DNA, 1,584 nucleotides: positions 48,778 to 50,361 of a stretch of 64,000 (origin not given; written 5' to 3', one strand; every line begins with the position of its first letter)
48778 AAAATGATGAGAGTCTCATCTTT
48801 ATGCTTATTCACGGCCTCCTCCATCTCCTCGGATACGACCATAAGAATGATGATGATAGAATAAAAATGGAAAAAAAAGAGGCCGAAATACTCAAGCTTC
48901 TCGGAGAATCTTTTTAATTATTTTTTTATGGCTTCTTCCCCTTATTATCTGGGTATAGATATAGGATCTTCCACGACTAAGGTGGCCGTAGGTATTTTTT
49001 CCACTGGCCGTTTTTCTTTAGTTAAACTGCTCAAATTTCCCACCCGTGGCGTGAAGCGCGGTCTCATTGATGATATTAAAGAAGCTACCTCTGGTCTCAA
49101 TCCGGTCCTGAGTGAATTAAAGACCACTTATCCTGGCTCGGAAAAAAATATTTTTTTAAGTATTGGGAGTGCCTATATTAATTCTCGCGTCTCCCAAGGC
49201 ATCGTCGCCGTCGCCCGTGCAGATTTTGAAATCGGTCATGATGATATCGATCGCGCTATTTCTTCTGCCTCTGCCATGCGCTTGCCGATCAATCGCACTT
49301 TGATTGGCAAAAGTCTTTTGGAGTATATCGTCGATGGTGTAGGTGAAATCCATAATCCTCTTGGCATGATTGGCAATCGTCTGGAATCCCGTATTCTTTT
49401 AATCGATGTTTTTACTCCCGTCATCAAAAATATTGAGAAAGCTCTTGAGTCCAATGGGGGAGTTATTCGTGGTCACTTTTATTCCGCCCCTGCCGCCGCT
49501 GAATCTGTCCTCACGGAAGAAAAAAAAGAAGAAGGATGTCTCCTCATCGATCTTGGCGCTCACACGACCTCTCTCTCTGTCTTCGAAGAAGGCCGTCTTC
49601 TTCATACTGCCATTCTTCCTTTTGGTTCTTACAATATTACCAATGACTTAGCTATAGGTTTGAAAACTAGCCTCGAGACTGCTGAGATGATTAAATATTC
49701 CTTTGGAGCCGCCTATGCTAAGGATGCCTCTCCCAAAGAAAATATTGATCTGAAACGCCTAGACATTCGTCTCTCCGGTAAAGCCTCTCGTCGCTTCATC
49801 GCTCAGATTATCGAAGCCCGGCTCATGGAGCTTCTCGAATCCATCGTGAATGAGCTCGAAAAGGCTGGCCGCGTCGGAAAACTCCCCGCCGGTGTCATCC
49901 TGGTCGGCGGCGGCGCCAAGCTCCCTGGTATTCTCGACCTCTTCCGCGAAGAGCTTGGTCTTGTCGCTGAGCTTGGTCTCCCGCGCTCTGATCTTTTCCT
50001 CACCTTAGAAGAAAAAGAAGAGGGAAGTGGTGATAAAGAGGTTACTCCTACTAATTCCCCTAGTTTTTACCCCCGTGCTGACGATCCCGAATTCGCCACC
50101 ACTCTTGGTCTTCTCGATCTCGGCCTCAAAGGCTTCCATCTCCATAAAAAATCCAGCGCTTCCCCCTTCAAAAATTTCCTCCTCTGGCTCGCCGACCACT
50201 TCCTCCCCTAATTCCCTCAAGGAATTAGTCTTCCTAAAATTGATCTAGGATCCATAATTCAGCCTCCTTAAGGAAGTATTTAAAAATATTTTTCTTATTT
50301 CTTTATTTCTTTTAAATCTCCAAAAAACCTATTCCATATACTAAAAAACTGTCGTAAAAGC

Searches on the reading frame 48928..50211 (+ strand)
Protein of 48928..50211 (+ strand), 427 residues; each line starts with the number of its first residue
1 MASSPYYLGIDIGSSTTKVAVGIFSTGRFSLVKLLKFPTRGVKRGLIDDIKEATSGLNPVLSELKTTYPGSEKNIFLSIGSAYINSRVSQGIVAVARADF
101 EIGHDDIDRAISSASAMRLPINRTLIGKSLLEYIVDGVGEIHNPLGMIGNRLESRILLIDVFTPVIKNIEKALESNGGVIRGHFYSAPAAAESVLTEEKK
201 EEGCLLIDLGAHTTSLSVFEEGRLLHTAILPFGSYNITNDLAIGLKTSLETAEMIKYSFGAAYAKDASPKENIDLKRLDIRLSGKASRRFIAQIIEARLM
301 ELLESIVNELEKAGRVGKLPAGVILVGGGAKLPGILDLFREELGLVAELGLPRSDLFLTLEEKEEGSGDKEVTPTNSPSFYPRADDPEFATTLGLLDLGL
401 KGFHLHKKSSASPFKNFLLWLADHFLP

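Call 5: search_protein_families(library=pfam, proteins=[window:48928-50211:+], max_evalue=0.01)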
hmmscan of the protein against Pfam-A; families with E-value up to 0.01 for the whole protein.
window:48928-50211:+ (427 aa): 5 families
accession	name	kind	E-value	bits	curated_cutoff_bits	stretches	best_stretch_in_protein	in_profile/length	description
PF14450.12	FtsA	-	2.2e-30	106.1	31.8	1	206-393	2-126/127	Cell division protein FtsA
PF02491.25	SHS2_FTSA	-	1.8e-17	63.9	25.4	1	83-159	3-78/79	SHS2 domain inserted in FTSA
PF06723.19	MreB_Mbl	-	1.4e-07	31.1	27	1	199-347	142-301/327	MreB/Mbl protein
PF11104.14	PilM_2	-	2.3e-06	27.3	27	1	190-257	168-235/340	Type IV pilus assembly protein PilM;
PF06277.17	EutA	-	0.0056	16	27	0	198-241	139-182/475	Ethanolamine utilisation protein EutA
